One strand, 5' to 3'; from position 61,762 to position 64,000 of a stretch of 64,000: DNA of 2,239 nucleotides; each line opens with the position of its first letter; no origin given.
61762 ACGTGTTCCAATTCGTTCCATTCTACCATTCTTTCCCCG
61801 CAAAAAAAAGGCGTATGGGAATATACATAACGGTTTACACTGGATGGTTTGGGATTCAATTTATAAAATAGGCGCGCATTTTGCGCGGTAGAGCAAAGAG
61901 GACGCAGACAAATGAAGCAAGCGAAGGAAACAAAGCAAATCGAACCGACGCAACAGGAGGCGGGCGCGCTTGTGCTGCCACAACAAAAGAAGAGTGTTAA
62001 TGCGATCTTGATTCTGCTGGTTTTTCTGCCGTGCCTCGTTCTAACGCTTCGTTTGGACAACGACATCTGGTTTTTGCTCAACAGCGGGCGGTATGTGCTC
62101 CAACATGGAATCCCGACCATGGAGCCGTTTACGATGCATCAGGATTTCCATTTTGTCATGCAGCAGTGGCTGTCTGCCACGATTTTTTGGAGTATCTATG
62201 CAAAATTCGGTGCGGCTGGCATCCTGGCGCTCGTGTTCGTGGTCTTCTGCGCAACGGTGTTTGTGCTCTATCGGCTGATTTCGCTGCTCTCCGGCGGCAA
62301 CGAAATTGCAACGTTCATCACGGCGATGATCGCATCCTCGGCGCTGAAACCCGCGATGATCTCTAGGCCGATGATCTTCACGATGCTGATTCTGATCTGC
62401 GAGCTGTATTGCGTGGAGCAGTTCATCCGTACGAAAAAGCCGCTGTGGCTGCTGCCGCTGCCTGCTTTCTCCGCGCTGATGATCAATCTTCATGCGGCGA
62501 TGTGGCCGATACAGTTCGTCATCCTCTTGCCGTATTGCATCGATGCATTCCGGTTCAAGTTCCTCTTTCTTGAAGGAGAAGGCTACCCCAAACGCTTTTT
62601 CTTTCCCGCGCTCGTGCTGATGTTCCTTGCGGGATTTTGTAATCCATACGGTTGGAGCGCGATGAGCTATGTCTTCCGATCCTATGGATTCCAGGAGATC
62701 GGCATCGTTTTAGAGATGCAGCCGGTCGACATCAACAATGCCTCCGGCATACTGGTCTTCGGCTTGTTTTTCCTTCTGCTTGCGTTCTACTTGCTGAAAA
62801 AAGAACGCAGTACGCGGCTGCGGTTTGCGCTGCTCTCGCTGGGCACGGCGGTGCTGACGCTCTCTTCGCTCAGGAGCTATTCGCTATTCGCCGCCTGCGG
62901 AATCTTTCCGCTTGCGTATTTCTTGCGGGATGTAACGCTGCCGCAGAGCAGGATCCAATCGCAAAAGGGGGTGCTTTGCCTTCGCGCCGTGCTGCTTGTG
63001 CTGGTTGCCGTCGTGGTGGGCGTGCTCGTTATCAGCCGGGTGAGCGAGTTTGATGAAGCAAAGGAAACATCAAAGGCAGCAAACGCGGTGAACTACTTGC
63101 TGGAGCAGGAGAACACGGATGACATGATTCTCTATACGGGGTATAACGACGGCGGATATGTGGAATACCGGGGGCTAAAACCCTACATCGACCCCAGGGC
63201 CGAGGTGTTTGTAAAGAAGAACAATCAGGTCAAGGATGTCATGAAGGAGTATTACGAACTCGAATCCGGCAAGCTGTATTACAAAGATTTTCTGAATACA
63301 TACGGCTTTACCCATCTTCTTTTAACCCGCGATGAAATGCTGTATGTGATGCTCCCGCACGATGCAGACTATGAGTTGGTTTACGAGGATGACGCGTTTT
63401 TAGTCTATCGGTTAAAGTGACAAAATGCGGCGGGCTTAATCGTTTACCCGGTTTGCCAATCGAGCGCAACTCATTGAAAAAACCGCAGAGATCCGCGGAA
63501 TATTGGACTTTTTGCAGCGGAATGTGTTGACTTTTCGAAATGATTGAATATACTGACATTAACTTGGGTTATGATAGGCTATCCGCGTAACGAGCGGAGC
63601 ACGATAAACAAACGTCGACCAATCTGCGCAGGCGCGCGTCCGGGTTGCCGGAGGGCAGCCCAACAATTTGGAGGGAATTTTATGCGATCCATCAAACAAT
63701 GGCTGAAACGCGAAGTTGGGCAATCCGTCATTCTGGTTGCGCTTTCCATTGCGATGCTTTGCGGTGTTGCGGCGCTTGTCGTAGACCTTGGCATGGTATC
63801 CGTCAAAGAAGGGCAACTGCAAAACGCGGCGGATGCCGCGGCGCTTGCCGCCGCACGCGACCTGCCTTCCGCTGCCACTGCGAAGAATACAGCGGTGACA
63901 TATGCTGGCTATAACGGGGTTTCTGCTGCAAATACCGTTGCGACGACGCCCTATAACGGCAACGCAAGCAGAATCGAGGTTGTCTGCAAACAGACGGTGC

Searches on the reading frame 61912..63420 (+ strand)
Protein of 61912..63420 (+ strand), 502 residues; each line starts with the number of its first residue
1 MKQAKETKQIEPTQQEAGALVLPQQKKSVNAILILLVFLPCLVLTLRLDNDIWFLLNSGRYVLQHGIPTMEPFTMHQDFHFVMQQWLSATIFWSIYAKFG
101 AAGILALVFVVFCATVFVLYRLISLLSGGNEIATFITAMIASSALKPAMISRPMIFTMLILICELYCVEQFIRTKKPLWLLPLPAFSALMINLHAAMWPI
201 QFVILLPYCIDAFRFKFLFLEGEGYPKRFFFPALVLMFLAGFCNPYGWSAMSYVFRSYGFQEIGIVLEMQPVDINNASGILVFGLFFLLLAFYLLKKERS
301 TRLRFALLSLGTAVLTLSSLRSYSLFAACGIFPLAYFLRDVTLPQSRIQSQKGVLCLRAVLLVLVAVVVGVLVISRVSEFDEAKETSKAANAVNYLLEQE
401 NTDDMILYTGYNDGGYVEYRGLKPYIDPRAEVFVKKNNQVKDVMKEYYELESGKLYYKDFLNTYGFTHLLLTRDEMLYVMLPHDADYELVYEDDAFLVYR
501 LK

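Call 38: search_protein_families(library=pfam, proteins=[window:61912-63420:+], max_evalue=0.01)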
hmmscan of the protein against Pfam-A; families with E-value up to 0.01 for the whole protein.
window:61912-63420:+ (502 aa): 0 families

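Call 94: search_solved_structures(query=window:61912-63420:+, max_evalue=1)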
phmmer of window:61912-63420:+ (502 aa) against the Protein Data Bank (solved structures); distinct sequences matched with E-value up to 1: 1.
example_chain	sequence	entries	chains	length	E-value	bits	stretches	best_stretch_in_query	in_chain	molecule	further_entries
5o4h_A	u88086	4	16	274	0.78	12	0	386-424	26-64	HcgC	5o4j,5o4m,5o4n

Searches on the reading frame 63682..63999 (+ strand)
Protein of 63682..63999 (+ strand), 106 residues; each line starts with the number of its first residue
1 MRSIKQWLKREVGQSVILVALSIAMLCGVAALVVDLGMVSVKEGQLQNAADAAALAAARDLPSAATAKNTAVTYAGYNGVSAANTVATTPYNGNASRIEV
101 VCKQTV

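Call 38: search_protein_families(library=pfam, proteins=[window:63682-63999:+], max_evalue=0.01)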
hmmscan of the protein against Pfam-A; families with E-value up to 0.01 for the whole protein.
window:63682-63999:+ (106 aa): 1 family
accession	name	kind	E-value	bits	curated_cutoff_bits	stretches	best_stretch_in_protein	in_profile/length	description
PF13400.11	Tad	-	2.3e-11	44.3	22.3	1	13-60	1-47/47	Putative Flp pilus-assembly TadE/G-like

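Call 61: search_protein_families(library=ncbifam, proteins=[window:63682-63999:+], max_evalue=1)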
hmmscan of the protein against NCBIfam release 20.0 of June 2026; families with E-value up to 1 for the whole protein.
window:63682-63999:+ (106 aa): 2 families
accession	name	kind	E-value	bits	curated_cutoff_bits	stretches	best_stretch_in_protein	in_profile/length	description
TIGR03816.1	tadE_like_DECH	hypoth_equivalog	2.6e-05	24.4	50.95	1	13-76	3-67/109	Rv3654c family TadE-like protein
TIGR03177.1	pilus_cpaB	equivalog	0.029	13.6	71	1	19-78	2-63/262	Flp pilus assembly protein CpaB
